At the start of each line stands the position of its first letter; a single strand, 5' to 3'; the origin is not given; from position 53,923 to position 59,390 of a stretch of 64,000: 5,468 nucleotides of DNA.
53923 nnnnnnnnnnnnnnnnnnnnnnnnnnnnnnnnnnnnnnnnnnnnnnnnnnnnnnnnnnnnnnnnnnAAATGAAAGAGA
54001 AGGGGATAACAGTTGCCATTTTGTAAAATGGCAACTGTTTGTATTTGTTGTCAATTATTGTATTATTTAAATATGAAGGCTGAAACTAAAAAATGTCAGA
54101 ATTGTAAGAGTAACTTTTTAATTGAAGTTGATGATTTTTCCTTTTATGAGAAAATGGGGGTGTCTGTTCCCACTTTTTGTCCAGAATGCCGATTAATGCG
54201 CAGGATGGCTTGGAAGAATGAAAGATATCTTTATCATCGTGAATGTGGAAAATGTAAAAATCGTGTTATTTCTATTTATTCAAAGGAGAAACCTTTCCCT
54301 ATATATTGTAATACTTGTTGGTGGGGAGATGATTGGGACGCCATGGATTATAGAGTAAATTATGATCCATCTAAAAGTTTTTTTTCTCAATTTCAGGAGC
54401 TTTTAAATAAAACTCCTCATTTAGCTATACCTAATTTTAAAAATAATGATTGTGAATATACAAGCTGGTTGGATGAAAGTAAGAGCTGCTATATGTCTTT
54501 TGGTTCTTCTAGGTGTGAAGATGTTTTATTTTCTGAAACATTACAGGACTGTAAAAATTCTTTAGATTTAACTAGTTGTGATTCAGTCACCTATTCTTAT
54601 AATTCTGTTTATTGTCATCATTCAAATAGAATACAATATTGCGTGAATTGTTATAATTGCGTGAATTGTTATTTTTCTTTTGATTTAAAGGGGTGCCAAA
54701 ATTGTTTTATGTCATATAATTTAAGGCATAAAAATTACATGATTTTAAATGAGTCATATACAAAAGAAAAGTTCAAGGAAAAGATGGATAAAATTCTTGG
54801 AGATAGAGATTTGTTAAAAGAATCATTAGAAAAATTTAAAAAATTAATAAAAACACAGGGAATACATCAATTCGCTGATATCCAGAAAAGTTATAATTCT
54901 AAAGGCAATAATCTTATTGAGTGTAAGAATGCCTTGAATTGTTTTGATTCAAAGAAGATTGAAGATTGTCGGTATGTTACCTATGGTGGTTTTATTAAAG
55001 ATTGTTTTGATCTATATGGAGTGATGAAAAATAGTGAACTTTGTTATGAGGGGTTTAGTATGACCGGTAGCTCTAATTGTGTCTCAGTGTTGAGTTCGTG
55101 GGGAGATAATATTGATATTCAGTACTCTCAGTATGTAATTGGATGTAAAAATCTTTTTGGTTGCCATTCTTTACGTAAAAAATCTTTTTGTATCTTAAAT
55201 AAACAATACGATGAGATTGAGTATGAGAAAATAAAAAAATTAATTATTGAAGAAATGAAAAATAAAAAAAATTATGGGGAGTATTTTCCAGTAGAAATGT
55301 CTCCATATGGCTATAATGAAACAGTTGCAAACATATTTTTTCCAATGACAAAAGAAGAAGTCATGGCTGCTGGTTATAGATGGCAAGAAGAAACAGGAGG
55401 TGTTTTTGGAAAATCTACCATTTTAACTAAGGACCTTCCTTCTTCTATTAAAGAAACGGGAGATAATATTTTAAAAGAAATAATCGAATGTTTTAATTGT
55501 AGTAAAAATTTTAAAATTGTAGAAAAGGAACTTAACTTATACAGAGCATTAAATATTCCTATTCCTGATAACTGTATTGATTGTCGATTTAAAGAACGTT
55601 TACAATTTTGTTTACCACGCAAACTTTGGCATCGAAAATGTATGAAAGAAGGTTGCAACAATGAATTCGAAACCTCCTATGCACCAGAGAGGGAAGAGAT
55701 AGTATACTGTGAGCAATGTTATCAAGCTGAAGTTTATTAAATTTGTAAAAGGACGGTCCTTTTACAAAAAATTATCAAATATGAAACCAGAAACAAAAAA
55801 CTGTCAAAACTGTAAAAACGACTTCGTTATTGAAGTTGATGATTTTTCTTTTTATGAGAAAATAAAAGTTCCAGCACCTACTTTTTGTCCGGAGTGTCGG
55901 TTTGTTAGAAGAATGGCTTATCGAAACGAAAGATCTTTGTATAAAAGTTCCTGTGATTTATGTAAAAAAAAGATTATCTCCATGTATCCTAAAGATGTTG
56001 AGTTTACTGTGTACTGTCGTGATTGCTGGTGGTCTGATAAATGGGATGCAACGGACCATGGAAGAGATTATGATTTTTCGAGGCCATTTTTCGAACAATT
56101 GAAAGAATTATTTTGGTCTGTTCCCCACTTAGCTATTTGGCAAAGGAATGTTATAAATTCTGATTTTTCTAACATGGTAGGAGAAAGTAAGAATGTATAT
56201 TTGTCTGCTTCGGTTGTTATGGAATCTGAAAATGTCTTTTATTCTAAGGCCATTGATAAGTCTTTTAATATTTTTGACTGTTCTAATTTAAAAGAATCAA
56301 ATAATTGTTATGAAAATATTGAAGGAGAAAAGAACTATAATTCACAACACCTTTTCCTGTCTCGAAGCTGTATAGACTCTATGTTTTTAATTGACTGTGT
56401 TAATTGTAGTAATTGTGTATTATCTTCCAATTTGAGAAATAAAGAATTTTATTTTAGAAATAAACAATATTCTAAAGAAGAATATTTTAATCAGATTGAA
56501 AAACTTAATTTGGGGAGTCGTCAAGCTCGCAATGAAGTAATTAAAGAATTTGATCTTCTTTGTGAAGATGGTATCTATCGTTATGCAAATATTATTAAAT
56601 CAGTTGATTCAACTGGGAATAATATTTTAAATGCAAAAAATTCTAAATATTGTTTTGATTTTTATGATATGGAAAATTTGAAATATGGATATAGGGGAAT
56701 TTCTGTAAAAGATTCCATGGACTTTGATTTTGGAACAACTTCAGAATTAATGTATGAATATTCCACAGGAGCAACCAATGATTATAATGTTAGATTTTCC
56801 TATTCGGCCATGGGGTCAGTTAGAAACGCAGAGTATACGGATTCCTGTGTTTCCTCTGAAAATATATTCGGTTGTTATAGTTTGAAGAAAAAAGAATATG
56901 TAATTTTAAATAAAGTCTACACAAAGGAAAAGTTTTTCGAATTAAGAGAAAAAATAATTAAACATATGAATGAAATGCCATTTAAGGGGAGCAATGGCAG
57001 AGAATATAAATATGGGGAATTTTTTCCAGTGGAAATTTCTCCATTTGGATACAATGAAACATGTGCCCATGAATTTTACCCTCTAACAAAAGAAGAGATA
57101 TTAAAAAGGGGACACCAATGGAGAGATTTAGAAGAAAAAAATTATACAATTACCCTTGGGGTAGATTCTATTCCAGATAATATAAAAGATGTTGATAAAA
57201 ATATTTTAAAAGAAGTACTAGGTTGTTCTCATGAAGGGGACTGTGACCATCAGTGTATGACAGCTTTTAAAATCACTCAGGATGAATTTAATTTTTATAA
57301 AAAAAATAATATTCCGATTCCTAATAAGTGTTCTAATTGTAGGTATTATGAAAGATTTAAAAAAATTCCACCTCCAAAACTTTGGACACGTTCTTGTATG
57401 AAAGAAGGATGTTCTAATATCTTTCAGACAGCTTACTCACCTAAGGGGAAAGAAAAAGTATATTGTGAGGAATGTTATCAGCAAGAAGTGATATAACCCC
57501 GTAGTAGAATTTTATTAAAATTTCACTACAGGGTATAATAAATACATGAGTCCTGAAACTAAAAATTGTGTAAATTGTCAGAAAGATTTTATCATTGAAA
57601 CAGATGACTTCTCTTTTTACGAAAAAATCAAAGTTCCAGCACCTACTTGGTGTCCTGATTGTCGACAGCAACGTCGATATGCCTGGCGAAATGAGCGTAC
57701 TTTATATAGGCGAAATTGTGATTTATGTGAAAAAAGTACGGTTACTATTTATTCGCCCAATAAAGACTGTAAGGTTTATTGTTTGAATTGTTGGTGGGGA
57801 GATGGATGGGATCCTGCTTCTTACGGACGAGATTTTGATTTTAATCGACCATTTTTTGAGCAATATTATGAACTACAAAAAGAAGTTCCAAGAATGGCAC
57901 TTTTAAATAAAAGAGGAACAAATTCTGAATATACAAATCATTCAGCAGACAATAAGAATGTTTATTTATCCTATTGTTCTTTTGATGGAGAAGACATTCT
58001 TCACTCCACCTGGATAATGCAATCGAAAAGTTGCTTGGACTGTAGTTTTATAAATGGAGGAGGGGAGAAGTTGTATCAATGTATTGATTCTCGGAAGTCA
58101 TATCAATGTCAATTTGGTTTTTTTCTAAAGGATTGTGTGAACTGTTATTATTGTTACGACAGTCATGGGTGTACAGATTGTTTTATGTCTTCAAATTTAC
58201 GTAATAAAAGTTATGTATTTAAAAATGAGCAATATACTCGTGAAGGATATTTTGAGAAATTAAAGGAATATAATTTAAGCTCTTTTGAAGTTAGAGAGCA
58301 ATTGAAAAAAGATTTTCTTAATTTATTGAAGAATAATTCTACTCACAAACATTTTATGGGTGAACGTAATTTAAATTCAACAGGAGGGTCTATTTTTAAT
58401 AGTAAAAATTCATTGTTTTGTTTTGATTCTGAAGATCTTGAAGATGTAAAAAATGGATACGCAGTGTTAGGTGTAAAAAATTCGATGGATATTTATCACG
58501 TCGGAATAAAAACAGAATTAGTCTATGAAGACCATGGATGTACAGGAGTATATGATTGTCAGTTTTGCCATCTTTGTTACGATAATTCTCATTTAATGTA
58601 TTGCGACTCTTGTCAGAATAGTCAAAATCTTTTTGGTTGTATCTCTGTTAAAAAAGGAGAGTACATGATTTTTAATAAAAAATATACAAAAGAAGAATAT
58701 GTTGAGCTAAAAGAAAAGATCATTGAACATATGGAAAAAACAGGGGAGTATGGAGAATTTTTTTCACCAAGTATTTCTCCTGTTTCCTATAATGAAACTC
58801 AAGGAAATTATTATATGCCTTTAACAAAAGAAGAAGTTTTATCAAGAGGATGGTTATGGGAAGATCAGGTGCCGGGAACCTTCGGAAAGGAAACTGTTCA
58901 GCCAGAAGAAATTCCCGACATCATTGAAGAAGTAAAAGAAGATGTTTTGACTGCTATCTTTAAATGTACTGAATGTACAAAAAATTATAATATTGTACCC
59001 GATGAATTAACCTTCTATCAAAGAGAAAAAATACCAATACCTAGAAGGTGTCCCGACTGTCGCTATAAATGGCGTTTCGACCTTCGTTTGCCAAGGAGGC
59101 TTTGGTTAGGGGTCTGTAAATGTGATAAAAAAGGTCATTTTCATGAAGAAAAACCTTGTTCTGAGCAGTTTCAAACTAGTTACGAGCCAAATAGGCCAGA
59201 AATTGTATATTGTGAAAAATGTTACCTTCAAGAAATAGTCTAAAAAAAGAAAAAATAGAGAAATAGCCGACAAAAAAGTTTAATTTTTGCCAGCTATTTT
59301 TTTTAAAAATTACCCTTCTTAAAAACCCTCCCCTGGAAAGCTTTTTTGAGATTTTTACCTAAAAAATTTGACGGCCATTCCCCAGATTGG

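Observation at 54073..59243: Three tandem ~570-aa cysteine-rich paralogs; the family has six copies and fills about 16% of the window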

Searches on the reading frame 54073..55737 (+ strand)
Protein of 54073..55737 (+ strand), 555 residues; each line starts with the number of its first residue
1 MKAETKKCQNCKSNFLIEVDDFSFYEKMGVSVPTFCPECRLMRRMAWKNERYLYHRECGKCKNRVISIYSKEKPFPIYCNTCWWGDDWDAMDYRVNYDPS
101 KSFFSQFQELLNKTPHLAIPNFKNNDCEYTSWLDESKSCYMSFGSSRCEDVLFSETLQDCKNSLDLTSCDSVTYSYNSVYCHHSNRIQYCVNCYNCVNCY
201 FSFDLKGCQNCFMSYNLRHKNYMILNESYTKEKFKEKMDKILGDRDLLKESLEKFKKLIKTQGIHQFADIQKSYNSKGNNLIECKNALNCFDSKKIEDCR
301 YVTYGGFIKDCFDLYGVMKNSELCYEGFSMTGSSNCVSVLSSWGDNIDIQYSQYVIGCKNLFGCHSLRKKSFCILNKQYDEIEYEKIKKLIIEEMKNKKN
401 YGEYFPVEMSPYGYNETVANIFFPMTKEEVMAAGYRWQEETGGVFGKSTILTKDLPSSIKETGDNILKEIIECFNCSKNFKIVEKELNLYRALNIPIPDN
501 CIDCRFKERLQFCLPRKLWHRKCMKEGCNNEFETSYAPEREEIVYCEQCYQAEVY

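Call 4: search_protein_families(library=pfam, proteins=[window:54073-55737:+], max_evalue=1)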
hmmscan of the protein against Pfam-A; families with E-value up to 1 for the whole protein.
window:54073-55737:+ (555 aa): 3 families
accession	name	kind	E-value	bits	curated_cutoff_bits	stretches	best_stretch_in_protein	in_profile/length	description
PF00061.29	Lipocalin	-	0.0014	19.3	23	1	217-265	85-134/145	Lipocalin / cytosolic fatty-acid binding protein family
PF23477.1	zf_Tbcl_2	-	0.018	15.2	27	1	527-552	10-35/37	Probable treble clef zinc finger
PF12174.13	RST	-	0.15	12.5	22.7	0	230-255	41-65/67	RCD1-SRO-TAF4 (RST) plant domain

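Call 5: search_protein_families(library=ncbifam, proteins=[window:54073-55737:+], max_evalue=1)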
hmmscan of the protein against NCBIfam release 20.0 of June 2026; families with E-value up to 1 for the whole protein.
window:54073-55737:+ (555 aa): 0 families

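Call 29: search_protein_families(library=padloc, proteins=[window:54073-55737:+], max_evalue=1)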
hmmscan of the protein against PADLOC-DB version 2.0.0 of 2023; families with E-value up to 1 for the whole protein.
window:54073-55737:+ (555 aa): 0 families

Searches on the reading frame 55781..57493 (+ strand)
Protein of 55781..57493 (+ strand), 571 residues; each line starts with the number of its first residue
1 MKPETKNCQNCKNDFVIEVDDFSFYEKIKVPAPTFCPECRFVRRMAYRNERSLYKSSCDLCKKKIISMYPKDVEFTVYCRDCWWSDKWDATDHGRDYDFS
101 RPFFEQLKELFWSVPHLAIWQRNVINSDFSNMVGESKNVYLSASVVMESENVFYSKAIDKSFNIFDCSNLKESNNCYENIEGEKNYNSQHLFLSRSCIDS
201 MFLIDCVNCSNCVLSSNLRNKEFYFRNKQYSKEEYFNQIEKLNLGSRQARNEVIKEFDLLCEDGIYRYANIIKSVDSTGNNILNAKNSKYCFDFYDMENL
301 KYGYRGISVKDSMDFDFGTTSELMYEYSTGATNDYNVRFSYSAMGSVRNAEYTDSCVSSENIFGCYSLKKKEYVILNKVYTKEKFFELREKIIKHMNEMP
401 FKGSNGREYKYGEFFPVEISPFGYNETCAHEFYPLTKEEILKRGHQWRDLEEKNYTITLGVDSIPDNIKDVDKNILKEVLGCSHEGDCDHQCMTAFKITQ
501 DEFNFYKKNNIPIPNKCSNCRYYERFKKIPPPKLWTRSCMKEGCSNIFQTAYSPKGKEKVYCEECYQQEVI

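Call 4: search_protein_families(library=pfam, proteins=[window:55781-57493:+], max_evalue=1)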
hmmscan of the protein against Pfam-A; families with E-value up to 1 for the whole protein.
window:55781-57493:+ (571 aa): 2 families
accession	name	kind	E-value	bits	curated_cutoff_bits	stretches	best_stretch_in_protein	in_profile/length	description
PF23477.1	zf_Tbcl_2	-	0.01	15.9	27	1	544-569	11-36/37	Probable treble clef zinc finger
PF13451.12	zf_Tbcl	-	0.022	15.2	24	1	5-44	4-44/48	Probable treble clef domain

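Call 5: search_protein_families(library=ncbifam, proteins=[window:55781-57493:+], max_evalue=1)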
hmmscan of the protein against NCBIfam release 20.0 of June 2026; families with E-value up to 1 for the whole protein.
window:55781-57493:+ (571 aa): 0 families

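Call 29: search_protein_families(library=padloc, proteins=[window:55781-57493:+], max_evalue=1)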
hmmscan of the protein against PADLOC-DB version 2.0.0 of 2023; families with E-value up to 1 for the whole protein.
window:55781-57493:+ (571 aa): 0 families

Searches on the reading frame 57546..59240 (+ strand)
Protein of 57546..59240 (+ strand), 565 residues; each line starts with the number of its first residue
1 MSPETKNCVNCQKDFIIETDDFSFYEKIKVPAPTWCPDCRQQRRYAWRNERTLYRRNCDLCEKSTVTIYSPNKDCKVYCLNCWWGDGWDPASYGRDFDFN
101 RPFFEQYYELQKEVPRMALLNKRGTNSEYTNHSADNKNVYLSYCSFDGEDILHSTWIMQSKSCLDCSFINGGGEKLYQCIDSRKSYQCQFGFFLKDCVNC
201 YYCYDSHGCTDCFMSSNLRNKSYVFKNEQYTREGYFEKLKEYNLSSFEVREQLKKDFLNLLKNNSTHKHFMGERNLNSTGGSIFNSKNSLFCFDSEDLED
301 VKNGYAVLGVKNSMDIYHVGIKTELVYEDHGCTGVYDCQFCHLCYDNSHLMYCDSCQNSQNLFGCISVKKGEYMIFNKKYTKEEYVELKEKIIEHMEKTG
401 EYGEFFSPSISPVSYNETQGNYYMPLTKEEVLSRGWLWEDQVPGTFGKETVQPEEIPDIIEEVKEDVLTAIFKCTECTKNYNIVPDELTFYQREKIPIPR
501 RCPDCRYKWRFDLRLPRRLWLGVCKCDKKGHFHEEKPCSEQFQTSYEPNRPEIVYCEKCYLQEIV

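Call 4: search_protein_families(library=pfam, proteins=[window:57546-59240:+], max_evalue=1)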
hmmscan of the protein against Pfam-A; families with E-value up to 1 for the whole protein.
window:57546-59240:+ (565 aa): 4 families
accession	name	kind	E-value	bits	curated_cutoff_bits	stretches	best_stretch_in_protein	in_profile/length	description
PF13451.12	zf_Tbcl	-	0.00019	21.7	24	2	5-44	4-44/48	Probable treble clef domain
PF23477.1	zf_Tbcl_2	-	0.0021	18.2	27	1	51-83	1-33/37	Probable treble clef zinc finger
PF09606.15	Med15_N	-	0.013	15.7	24.1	1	372-399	37-64/72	ARC105/Med15 mediator subunit N-terminal KIX domain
PF23470.1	Zn_ribbon_PF0610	-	0.19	12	26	1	493-509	12-28/39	PF0610 rubredoxin-like zinc beta-ribbon domain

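Call 5: search_protein_families(library=ncbifam, proteins=[window:57546-59240:+], max_evalue=1)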
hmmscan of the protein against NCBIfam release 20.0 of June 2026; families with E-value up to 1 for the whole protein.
window:57546-59240:+ (565 aa): 3 families
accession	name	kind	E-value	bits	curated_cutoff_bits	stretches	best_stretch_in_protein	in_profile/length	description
NF040949.1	minchrom_main_MCM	domain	0.024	12.9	940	1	460-513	121-172/682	minichromosome maintenance protein MCM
TIGR04272.1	cxxc_cxxc_Mbark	domain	0.049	13.4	36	1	51-83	1-33/37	CxxC-x17-CxxC domain-containing protein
TIGR04434.1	rSAM_Pput_1520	hypoth_equivalog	0.12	10.9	550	1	306-342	234-269/515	B12-binding domain/radical SAM domain-containing protein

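Call 29: search_protein_families(library=padloc, proteins=[window:57546-59240:+], max_evalue=1)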
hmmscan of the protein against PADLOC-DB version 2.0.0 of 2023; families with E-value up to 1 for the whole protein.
window:57546-59240:+ (565 aa): 0 families

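Call 77: predict_structure(alignment_id=A3)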
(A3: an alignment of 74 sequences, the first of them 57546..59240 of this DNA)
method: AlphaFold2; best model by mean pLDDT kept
length: 565 residues; sequences in the alignment: 74
mean_pLDDT: 86.7   pTM: 0.87
mean pLDDT of the five models: 86.7, 86.5, 85.1, 83.7, 74.2
residues with pLDDT >= 90: 315; 70-90: 185; 50-70: 62; < 50: 3
segments of 3 or more residues with pLDDT < 50: none
pLDDT, mean of each block of 10 residues (from residue 1): 92 92 88 91 91 93 94 92 95 98 97 94 85 92 94 94 93 90 84 65 60 61 79 89 91 87 67 63 72 70 71 68 68 87 93 96 97 98 98 97 94 93 93 94 66 94 94 91 94 94 92 84 88 89 86 86 79
secondary structure, 60 per line:
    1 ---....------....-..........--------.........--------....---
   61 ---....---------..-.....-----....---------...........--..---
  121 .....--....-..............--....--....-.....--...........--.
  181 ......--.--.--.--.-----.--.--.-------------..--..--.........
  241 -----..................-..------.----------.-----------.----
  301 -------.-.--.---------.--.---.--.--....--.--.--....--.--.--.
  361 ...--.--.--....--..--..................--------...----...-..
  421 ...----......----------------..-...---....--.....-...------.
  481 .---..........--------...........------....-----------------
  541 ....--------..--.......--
elements in order: E4-7 E14-17 H19-28 H37-45 E54-57 E64-67 H80-84 H90-93 H103-113 E121-125 E128-131 E133-146 E149-152 E155-158 E160-164 E167-177 E180-186 H232-240 H247-263 E336-339 E348-351 E360-363 E372-375 H382-399 H419-423 H428-433 H465-469 E471-473 H485-494 H503-513 E520-523 E541-544 H557-563
